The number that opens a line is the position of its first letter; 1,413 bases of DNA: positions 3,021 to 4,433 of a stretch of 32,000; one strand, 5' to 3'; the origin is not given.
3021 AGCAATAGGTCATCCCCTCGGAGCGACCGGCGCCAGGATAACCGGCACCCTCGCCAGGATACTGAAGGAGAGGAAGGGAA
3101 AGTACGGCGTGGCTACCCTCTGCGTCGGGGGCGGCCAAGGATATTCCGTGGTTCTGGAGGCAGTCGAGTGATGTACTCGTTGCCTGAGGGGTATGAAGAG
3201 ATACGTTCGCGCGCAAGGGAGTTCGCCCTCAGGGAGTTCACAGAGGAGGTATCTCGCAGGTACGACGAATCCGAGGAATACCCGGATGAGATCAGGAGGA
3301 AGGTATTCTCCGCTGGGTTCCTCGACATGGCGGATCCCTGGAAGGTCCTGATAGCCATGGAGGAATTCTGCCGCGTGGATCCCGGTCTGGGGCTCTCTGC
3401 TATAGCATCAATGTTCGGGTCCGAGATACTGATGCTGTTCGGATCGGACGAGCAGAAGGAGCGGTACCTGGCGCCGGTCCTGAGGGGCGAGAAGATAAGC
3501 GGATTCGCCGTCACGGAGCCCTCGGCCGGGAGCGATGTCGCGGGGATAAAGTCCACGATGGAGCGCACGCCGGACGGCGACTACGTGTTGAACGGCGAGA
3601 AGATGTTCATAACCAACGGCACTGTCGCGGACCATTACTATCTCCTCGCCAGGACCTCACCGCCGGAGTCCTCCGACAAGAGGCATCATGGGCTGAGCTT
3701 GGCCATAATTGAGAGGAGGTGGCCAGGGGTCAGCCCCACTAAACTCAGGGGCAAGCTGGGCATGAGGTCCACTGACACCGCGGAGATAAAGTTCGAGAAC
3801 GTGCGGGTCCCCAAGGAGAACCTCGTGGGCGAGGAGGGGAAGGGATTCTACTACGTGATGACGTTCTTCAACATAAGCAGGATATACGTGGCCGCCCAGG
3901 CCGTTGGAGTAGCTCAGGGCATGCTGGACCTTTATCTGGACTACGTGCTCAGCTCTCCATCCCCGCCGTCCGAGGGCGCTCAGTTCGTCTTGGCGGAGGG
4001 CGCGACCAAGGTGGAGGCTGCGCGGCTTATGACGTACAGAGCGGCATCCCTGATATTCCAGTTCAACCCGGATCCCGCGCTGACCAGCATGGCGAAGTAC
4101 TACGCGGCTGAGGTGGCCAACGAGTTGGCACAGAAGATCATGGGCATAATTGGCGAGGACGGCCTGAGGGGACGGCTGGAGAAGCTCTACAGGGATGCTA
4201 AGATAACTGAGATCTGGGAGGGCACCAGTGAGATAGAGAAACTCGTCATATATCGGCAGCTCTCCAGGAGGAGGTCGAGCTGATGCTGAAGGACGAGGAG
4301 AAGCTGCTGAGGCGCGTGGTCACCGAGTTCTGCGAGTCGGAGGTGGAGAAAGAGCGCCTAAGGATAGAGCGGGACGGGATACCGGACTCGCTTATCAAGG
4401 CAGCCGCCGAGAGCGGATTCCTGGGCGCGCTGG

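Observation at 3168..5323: Translationally coupled acyl-CoA dehydrogenase pair, one catalytic and one lacking the catalytic base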

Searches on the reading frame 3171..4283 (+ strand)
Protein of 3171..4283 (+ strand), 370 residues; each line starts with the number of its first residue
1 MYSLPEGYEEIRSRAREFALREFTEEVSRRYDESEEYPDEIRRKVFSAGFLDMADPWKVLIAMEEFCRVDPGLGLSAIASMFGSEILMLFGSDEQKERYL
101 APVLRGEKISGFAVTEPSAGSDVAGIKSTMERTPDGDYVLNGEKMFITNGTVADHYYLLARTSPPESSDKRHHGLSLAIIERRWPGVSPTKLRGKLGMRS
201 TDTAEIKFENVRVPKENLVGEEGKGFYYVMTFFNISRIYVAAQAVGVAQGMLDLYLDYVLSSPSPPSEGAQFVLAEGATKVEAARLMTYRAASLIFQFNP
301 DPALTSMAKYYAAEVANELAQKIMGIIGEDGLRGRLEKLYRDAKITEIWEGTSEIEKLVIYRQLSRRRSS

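Call 44: find_homologous_proteins(query=window:3171-4283:+, max_evalue=1e-20)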
Query window:3171-4283:+ (370 aa): 7767 proteins with E <= 1e-20 among 8000 candidates; the best 120 are listed.
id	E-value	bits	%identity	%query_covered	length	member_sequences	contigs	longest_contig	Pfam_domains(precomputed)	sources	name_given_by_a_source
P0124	1.9e-238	809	98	100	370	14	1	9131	PF02770.25,PF00441.30,PF08028.17,PF02771.22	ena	-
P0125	2.5e-220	749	89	100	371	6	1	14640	PF02770.25,PF00441.30,PF08028.17,PF02771.22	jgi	-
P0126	9.0e-215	731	87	100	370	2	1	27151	PF02770.25,PF00441.30,PF08028.17,PF02771.22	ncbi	ncbi:MAG: acyl-CoA dehydrogenase family protein [Conexivisphaera sp.]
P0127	2.5e-197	673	81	99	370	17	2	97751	PF02770.25,PF00441.30,PF08028.17,PF02771.22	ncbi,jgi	ncbi:MAG: acyl-CoA dehydrogenase family protein [Nitrososphaeria archaeon]|jgi:acyl-CoA dehydrogenas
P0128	1.5e-168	579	71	99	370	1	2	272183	PF02770.25,PF00441.30,PF08028.17,PF02771.22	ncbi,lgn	-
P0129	2.7e-165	568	70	99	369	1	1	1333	PF02770.25,PF00441.30,PF08028.17,PF02771.22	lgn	-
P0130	7.4e-162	557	67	99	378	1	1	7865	PF02770.25,PF00441.30,PF08028.17,PF02771.22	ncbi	ncbi:MAG: acyl-CoA dehydrogenase family protein [Nitrososphaeria archaeon]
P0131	4.9e-161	554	67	99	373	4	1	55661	PF02770.25,PF00441.30,PF08028.17,PF02771.22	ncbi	-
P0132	6.1e-161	554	66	99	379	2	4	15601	PF02770.25,PF00441.30,PF08028.17,PF02771.22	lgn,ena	-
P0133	1.2e-160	553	67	99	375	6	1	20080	PF02770.25,PF00441.30,PF08028.17,PF02771.22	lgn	-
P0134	2.1e-160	552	67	99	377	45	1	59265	PF02770.25,PF00441.30,PF08028.17,PF02771.22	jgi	jgi:acyl-CoA dehydrogenase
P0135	2.8e-160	552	66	99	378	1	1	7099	PF02770.25,PF00441.30,PF08028.17,PF02771.22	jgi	jgi:acyl-CoA dehydrogenase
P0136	3.7e-159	548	65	99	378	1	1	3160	PF02770.25,PF00441.30,PF08028.17,PF02771.22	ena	-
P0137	4.3e-159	548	66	99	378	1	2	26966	PF02770.25,PF00441.30,PF08028.17,PF02771.22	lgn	-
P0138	8.0e-158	543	65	99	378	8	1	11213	PF02770.25,PF00441.30,PF08028.17,PF02771.22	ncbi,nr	ncbi:MAG: acyl-CoA/acyl-ACP dehydrogenase [Nitrososphaerota archaeon]|nr:acyl-CoA/acyl-ACP dehydroge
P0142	5.5e-154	531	64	98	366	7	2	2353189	PF02770.25,PF00441.30,PF08028.17,PF02771.22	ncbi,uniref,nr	ncbi:acyl-CoA dehydrogenase [Sulfodiicoccus acidiphilus]|uniref:Acyl-CoA dehydrogenase n=1 Tax=Sulfo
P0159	3.0e-142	492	59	99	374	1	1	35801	PF02770.25,PF00441.30,PF08028.17,PF02771.22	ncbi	ncbi:MAG: acyl-CoA dehydrogenase family protein [Methanomassiliicoccales archaeon]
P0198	6.7e-130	452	57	99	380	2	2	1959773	PF02770.25,PF00441.30,PF08028.17,PF02771.22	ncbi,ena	ncbi:MAG: acyl-CoA dehydrogenase family protein [Nitrososphaerales archaeon]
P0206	3.1e-129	449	56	99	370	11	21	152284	PF02770.25,PF00441.30,PF08028.17,PF02771.22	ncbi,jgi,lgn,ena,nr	ncbi:MAG: acyl-CoA/acyl-ACP dehydrogenase [Candidatus Thermoplasmatota archaeon]|jgi:acyl-CoA dehydr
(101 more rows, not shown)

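Call 46: find_encoding_contigs(protein=P0142, flank=5000, max_places=1)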
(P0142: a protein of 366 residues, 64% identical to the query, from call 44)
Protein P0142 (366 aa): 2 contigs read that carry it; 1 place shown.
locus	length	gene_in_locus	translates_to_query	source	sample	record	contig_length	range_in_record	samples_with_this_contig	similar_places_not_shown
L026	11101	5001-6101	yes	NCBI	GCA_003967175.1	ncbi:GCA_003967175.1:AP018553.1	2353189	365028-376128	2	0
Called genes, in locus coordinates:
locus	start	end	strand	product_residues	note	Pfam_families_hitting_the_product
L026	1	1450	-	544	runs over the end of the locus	PF00501:AMP-binding, PF13193:AMP-binding_C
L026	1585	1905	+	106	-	PF02036:SCP2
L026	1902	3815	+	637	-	PF01210:NAD_Gly3P_dh_N (weak), PF02737:3HCDH_N, PF00725:3HCDH, PF00378:ECH_1, PF16113:ECH_2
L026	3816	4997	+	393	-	PF00108:Thiolase_N, PF00109:ketoacyl-synt (faint), PF02803:Thiolase_C, PF22691:Thiolase_C_1 (faint)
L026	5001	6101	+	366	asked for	PF02771:Acyl-CoA_dh_N, PF02770:Acyl-CoA_dh_M, PF00441:Acyl-CoA_dh_1, PF08028:Acyl-CoA_dh_2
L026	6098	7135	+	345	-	PF02771:Acyl-CoA_dh_N, PF00441:Acyl-CoA_dh_1, PF08028:Acyl-CoA_dh_2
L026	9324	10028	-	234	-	PF01557:FAA_hydrolase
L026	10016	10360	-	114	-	-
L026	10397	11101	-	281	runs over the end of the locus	PF07687:M20_dimer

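Call 47: find_encoding_contigs(protein=P0206, flank=5000, max_places=1)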
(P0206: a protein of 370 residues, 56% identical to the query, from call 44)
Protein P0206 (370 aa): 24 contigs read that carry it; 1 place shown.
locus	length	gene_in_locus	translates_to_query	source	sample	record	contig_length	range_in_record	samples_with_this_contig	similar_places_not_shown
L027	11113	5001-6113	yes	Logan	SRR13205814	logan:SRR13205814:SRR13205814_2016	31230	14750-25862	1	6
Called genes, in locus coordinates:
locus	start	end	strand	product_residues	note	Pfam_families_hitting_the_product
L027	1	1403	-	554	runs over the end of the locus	PF02770:Acyl-CoA_dh_M, PF00441:Acyl-CoA_dh_1, PF08028:Acyl-CoA_dh_2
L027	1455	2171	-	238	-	PF24280:HVO_A0563_N, PF04967:HTH_10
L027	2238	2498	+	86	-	-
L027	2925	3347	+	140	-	PF00582:Usp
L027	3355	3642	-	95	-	PF08827:DUF1805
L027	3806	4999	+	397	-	PF00108:Thiolase_N, PF00109:ketoacyl-synt, PF02803:Thiolase_C, PF22691:Thiolase_C_1 (faint)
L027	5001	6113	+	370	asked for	PF02771:Acyl-CoA_dh_N (weak), PF02770:Acyl-CoA_dh_M, PF00441:Acyl-CoA_dh_1, PF08028:Acyl-CoA_dh_2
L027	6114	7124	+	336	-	PF02771:Acyl-CoA_dh_N, PF00441:Acyl-CoA_dh_1, PF08028:Acyl-CoA_dh_2 (weak)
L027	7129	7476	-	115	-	-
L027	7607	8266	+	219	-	PF00535:Glycos_transf_2, PF13641:Glyco_tranf_2_3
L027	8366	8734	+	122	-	PF04472:SepF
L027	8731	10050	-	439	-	PF07690:MFS_1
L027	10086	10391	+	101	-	PF06348:DUF1059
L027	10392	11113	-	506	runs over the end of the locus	PF07837:FTCD_N, PF02971:FTCD, PF04961:FTCD_C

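Call 48: find_encoding_contigs(protein=P0198, flank=5000, max_places=1)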
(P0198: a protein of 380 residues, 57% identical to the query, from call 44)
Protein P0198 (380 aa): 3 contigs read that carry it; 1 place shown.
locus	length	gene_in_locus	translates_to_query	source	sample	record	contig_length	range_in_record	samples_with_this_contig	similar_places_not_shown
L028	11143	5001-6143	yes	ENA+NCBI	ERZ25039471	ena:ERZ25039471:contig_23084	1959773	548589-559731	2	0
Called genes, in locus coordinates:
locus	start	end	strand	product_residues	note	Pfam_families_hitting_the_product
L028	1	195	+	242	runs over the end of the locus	PF09335:VTT_dom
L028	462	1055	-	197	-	-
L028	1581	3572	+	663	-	PF01210:NAD_Gly3P_dh_N (weak), PF02737:3HCDH_N, PF03807:F420_oxidored (faint), PF00725:3HCDH, PF00378:ECH_1, PF16113:ECH_2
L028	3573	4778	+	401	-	PF00108:Thiolase_N, PF00109:ketoacyl-synt (weak), PF02803:Thiolase_C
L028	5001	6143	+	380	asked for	PF02771:Acyl-CoA_dh_N, PF02770:Acyl-CoA_dh_M, PF00441:Acyl-CoA_dh_1, PF08028:Acyl-CoA_dh_2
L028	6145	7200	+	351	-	PF02771:Acyl-CoA_dh_N, PF00441:Acyl-CoA_dh_1, PF08028:Acyl-CoA_dh_2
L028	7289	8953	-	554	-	PF00501:AMP-binding, PF13193:AMP-binding_C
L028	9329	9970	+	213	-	PF06197:DUF998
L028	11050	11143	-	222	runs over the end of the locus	PF05368:NmrA, PF13460:NAD_binding_10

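Call 49: find_encoding_contigs(protein=P0159, flank=5000, max_places=1)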
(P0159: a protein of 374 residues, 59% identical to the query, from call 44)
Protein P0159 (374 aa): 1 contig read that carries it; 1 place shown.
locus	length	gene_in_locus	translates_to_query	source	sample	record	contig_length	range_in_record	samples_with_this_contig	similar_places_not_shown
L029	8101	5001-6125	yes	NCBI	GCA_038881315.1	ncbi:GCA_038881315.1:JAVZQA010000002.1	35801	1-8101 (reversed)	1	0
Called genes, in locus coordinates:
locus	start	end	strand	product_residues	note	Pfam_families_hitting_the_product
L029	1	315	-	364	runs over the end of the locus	-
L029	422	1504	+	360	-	PF00266:Aminotran_5, PF01053:Cys_Met_Meta_PP (weak)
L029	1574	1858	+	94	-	PF02036:SCP2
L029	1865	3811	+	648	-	PF02737:3HCDH_N, PF03446:NAD_binding_2 (faint), PF00725:3HCDH, PF00378:ECH_1, PF16113:ECH_2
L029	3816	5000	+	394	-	PF00108:Thiolase_N, PF00109:ketoacyl-synt (faint), PF02803:Thiolase_C, PF22691:Thiolase_C_1 (weak)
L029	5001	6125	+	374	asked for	PF02771:Acyl-CoA_dh_N, PF02770:Acyl-CoA_dh_M, PF00441:Acyl-CoA_dh_1, PF08028:Acyl-CoA_dh_2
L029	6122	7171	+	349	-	PF02771:Acyl-CoA_dh_N, PF00441:Acyl-CoA_dh_1, PF08028:Acyl-CoA_dh_2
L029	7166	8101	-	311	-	PF00501:AMP-binding, PF13193:AMP-binding_C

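Call 77: search_solved_structures(query=A3, max_evalue=1e-40, show_alignments=5)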
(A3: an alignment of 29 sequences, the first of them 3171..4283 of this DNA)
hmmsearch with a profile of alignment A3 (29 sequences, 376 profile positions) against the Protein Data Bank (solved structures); distinct sequences matched with E-value up to 1e-40: 58.
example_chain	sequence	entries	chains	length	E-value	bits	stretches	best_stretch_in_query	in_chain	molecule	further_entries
5lnx_A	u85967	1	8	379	1.6e-87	296.8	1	5-369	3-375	Acyl-CoA dehydrogenase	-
5ol2_C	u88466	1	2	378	1.3e-86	293.9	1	8-371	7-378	Acyl-CoA dehydrogenase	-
4l1f_A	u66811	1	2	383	1.5e-86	293.6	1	1-374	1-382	Acyl-CoA dehydrogenase domain protein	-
6fah_C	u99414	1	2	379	3.9e-86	292.3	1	5-372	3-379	Caffeyl-CoA reductase-Etf complex subunit CarC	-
1ege_A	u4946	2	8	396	1.9e-81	276.9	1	2-372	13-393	MEDIUM CHAIN ACYL-COA DEHYDROGENASE | Acyl-CoA dehydrogenase, medium-chain specific, mitochondrial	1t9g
2a1t_A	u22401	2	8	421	2.4e-81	276.5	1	2-372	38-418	Acyl-CoA dehydrogenase, medium-chain specific, mitochondrial precursor | Medium-chain specific acyl-CoA dehydrogenase, mitochondrial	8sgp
1udy_A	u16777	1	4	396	4.5e-81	275.6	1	2-370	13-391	Acyl-CoA dehydrogenase, medium-chain specific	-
3mdd_A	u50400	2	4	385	4.8e-81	275.5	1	2-369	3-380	MEDIUM CHAIN ACYL-COA DEHYDROGENASE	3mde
1ukw_A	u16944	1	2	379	5.1e-81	275.4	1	1-370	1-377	acyl-CoA dehydrogenase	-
4p13_A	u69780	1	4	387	6.7e-81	275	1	2-372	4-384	Medium-chain specific acyl-CoA dehydrogenase, mitochondrial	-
1jqi_A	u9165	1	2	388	1.8e-80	273.7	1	3-372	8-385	short chain acyl-CoA dehydrogenase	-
1egc_A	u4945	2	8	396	4e-80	272.5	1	2-372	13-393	MEDIUM CHAIN ACYL-COA DEHYDROGENASE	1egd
9w60_A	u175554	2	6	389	3.3e-78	266.2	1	1-370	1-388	Butyryl CoA dehydrogenase apo protein | Butyryl CoA Dehydrogenase with FAD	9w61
1buc_A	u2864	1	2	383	2.5e-75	256.7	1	1-365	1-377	BUTYRYL-COA DEHYDROGENASE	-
7y0a_A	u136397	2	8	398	6.2e-75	255.4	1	3-373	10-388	Short-chain specific acyl-CoA dehydrogenase, mitochondrial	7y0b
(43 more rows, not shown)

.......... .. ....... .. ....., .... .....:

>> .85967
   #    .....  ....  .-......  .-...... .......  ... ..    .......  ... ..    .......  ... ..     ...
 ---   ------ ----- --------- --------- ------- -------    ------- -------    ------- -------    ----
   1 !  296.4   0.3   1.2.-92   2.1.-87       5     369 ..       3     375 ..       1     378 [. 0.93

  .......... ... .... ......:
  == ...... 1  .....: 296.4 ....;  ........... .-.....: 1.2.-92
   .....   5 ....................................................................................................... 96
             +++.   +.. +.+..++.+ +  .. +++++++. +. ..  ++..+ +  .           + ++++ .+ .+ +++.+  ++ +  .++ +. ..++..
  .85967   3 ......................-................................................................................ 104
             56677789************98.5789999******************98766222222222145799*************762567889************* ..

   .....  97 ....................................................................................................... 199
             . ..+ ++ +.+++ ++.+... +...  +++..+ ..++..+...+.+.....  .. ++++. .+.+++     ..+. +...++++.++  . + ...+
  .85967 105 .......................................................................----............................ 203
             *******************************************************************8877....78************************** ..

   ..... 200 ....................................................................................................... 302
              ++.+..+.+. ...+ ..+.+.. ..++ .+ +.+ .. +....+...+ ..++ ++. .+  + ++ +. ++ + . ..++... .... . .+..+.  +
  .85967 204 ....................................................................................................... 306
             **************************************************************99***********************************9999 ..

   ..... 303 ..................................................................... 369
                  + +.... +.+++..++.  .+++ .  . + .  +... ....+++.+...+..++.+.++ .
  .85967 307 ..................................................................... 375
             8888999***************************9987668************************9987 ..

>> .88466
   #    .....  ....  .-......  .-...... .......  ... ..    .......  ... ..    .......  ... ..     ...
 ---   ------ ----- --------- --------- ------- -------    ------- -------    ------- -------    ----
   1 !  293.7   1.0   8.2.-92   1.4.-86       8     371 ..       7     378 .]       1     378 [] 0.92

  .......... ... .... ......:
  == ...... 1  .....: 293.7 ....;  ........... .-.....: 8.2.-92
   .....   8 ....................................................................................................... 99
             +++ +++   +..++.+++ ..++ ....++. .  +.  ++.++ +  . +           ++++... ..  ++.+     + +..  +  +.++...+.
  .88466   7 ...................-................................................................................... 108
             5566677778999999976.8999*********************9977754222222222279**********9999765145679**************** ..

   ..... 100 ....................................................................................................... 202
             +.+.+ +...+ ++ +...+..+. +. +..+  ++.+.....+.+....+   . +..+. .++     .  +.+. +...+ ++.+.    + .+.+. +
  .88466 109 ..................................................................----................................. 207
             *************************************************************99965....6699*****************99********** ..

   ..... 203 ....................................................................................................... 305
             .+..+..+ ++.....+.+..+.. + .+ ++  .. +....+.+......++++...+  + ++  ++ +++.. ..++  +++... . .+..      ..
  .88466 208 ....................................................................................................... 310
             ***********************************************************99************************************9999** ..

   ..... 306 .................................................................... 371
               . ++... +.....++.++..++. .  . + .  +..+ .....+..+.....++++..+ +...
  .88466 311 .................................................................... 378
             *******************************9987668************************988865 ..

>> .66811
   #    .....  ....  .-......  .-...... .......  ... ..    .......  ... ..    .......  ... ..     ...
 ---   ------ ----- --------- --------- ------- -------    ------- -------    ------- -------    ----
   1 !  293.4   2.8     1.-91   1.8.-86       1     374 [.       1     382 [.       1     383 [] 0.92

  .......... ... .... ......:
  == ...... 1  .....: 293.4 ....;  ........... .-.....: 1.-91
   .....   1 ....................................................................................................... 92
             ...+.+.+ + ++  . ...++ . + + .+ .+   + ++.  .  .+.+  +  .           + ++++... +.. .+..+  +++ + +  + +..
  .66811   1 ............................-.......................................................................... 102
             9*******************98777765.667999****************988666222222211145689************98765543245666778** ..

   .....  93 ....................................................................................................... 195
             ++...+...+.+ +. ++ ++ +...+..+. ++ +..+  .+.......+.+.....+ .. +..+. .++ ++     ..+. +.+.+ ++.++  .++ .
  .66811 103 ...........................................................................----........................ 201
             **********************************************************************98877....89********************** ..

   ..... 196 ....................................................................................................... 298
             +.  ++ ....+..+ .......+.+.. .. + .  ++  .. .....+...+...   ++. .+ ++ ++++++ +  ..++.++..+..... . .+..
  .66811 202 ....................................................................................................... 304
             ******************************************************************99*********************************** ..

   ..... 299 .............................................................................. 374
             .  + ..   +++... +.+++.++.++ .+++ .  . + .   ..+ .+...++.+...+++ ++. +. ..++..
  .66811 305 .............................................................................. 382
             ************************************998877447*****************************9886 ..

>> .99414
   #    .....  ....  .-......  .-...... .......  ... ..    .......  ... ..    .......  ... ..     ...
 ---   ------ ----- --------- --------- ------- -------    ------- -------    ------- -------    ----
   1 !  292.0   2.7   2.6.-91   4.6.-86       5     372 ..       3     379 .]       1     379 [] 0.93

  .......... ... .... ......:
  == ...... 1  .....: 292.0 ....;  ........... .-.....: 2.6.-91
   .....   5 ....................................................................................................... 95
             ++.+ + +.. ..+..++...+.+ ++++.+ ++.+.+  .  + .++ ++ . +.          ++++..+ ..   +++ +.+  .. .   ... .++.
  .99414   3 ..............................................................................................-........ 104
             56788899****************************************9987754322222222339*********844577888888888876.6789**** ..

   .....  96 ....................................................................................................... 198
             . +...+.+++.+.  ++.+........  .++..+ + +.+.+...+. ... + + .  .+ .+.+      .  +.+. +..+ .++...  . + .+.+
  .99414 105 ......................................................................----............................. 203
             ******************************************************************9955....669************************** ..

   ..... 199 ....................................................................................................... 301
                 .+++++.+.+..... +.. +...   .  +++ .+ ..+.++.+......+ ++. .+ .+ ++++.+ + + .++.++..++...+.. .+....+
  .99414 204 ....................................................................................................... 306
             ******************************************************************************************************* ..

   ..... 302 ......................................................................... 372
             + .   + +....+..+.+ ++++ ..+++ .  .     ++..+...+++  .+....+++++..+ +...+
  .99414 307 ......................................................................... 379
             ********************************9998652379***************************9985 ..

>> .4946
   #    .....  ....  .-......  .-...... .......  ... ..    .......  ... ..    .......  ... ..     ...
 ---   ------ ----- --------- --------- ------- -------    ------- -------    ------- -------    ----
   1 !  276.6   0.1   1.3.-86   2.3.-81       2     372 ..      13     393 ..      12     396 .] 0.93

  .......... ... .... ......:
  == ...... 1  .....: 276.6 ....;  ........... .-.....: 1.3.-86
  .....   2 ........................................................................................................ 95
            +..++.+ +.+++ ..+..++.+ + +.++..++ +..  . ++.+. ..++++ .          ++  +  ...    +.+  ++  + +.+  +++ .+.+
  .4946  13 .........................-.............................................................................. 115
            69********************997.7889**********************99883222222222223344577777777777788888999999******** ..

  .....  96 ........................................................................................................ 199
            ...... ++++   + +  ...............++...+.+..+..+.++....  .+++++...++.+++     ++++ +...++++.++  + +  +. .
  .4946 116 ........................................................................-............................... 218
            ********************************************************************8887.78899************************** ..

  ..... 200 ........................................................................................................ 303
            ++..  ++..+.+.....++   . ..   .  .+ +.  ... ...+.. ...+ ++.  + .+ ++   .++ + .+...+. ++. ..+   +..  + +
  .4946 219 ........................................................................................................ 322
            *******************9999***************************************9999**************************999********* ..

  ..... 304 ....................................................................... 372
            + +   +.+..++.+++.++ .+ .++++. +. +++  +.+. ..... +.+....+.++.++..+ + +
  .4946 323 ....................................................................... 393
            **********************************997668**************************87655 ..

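Call 79: predict_structure(alignment_id=A3)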
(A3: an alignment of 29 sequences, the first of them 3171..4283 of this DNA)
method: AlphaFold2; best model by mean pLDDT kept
length: 370 residues; sequences in the alignment: 29
mean_pLDDT: 89.8   pTM: 0.90
mean pLDDT of the five models: 89.8, 89.2, 87.9, 87.7, 86.0
residues with pLDDT >= 90: 233; 70-90: 119; 50-70: 14; < 50: 4
segments of 3 or more residues with pLDDT < 50: none
pLDDT, mean of each block of 10 residues (from residue 1): 72 96 91 86 92 88 95 88 90 97 92 85 88 96 85 94 92 96 96 62 88 98 94 91 97 93 86 96 97 91 95 96 84 78 85 85 91
secondary structure, 60 per line:
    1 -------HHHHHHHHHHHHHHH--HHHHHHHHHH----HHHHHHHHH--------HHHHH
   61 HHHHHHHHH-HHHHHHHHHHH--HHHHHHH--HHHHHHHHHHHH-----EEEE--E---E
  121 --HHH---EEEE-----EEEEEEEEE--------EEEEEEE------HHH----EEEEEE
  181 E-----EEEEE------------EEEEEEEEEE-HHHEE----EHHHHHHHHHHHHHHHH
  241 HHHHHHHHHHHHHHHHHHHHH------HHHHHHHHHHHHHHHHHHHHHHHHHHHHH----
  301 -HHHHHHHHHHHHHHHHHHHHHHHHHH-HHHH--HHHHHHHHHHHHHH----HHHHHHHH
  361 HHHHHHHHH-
elements in order: H8-22 H25-34 H39-47 H56-69 H71-81 H84-90 H93-104 E110-113 E129-132 E138-146 E155-161 E175-181 E187-191 E204-213 H225-261 H268-296 H302-327 H329-332 H335-348 H353-369
